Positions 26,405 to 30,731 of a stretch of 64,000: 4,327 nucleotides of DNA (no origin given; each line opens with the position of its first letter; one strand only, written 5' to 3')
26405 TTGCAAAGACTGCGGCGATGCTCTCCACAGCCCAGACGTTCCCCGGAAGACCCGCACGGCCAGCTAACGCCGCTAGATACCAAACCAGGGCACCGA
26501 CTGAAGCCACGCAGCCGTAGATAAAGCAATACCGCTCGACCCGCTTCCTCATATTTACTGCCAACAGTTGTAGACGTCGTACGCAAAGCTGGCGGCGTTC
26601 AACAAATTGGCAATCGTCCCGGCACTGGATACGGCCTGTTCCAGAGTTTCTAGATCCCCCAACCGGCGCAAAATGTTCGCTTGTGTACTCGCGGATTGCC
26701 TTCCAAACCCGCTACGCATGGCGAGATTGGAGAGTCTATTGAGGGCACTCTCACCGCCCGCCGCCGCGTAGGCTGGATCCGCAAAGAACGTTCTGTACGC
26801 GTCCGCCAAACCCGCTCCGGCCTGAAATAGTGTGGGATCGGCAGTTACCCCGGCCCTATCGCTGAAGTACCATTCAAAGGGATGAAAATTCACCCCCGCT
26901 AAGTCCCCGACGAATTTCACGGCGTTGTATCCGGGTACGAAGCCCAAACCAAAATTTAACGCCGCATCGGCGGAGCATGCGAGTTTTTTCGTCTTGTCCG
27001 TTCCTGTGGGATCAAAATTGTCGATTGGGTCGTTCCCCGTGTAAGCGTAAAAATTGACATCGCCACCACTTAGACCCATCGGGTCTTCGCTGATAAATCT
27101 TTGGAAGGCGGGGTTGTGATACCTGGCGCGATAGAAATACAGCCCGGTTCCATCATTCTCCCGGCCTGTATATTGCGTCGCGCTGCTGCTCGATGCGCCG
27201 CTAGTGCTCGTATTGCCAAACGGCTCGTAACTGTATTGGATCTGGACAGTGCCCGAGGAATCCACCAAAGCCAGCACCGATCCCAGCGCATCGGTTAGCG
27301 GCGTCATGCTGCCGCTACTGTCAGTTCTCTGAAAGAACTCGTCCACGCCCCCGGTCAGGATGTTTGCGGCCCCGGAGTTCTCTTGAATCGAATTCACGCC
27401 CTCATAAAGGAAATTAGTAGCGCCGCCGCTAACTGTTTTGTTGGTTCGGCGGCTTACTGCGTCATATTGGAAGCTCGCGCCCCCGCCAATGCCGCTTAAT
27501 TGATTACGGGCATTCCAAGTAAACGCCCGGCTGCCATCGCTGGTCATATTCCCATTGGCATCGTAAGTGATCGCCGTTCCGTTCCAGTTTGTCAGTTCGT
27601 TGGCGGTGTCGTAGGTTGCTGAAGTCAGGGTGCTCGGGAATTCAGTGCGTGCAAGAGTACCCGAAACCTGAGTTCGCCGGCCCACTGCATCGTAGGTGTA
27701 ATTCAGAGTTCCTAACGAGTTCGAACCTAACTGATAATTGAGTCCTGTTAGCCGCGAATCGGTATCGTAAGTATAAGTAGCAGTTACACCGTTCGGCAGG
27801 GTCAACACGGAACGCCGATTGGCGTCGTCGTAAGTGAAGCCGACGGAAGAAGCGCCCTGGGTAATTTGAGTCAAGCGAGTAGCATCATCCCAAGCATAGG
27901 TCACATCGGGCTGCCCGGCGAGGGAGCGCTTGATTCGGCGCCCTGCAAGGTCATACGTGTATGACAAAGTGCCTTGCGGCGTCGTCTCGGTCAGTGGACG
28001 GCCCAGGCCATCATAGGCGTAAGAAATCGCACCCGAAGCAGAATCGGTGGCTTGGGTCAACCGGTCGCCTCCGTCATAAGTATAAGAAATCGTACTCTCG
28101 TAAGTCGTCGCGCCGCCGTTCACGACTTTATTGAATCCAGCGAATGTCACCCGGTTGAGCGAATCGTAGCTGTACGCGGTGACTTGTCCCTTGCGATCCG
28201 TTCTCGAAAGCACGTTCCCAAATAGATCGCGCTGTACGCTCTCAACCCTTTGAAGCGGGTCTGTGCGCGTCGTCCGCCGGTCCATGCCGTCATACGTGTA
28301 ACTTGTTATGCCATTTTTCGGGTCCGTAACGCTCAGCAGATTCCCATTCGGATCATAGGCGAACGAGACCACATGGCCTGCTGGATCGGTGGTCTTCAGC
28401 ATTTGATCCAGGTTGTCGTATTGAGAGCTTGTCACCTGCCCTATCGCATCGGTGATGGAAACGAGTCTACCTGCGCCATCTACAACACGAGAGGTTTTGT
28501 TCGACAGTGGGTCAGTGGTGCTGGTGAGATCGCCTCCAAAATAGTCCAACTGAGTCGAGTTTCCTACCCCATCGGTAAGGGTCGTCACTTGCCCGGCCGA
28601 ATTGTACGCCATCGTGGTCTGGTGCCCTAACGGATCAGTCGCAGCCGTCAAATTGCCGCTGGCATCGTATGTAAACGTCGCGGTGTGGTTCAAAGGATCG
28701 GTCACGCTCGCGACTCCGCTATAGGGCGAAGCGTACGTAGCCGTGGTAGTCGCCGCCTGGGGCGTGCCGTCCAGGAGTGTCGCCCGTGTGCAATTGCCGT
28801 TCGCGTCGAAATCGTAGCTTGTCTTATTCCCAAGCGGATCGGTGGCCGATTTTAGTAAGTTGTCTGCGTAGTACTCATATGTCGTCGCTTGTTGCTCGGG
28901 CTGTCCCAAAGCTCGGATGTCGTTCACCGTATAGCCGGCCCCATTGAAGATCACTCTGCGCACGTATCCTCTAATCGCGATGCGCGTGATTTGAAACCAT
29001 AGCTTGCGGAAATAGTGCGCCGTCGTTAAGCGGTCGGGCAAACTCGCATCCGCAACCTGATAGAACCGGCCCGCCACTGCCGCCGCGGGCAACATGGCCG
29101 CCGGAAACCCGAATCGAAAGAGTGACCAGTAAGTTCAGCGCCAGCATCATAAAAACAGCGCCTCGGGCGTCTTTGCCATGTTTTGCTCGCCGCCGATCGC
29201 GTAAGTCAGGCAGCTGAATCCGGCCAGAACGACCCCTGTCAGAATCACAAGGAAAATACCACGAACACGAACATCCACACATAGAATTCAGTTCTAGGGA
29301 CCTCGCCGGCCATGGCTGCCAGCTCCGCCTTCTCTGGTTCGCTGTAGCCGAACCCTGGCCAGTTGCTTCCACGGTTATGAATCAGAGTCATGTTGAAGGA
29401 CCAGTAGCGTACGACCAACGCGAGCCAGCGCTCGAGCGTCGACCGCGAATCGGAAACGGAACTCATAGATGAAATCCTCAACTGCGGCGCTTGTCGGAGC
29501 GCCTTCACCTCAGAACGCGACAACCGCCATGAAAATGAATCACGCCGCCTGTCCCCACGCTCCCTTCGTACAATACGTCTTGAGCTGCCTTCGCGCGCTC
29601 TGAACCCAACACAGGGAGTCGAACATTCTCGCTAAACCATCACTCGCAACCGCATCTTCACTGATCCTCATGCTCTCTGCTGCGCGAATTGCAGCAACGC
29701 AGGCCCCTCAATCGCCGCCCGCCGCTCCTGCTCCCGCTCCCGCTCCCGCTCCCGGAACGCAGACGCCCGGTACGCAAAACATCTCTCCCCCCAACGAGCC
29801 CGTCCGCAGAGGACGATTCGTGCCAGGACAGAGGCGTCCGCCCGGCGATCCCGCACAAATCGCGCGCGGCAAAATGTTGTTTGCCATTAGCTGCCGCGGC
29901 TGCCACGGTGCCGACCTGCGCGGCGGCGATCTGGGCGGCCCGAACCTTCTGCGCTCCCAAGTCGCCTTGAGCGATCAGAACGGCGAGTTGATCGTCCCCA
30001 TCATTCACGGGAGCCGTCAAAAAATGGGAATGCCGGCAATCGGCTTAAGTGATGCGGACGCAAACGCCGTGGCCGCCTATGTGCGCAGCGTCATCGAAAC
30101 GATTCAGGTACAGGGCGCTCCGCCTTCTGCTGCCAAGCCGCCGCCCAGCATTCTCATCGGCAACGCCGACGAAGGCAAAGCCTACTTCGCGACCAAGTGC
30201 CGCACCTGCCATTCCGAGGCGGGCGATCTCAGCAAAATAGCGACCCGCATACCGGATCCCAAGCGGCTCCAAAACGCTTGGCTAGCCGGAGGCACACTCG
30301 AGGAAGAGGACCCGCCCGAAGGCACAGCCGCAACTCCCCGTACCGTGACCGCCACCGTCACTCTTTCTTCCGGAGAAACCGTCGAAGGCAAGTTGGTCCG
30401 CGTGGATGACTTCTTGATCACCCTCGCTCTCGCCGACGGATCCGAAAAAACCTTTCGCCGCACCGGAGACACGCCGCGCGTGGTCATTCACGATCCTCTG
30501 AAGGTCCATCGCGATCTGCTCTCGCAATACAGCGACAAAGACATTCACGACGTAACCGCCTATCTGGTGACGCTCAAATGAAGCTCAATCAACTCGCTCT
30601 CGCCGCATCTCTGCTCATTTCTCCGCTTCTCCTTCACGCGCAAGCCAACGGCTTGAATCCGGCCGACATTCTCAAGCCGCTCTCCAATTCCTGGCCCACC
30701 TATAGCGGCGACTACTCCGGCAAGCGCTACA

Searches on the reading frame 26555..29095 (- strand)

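Call 67: search_protein_families(library=pfam, proteins=[window:26555-29095:-], max_evalue=0.00001)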
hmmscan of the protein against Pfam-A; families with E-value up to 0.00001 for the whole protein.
window:26555-29095:- (846 aa): 1 family
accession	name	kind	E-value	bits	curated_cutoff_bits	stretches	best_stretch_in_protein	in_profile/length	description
PF05593.20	RHS_repeat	-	2.3e-68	225.8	22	6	247-282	1-36/38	RHS Repeat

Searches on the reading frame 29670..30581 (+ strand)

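Call 67: search_protein_families(library=pfam, proteins=[window:29670-30581:+], max_evalue=0.00001)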
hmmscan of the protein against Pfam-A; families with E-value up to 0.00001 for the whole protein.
window:29670-30581:+ (303 aa): 2 families
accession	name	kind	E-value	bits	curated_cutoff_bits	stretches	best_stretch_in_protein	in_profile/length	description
PF13442.11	Cytochrome_CBB3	-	4.4e-17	62.6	27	1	62-138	1-68/68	Cytochrome C oxidase, cbb3-type, subunit III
PF00034.26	Cytochrom_C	-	4.1e-16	60.5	21.3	1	64-141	1-89/90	Cytochrome c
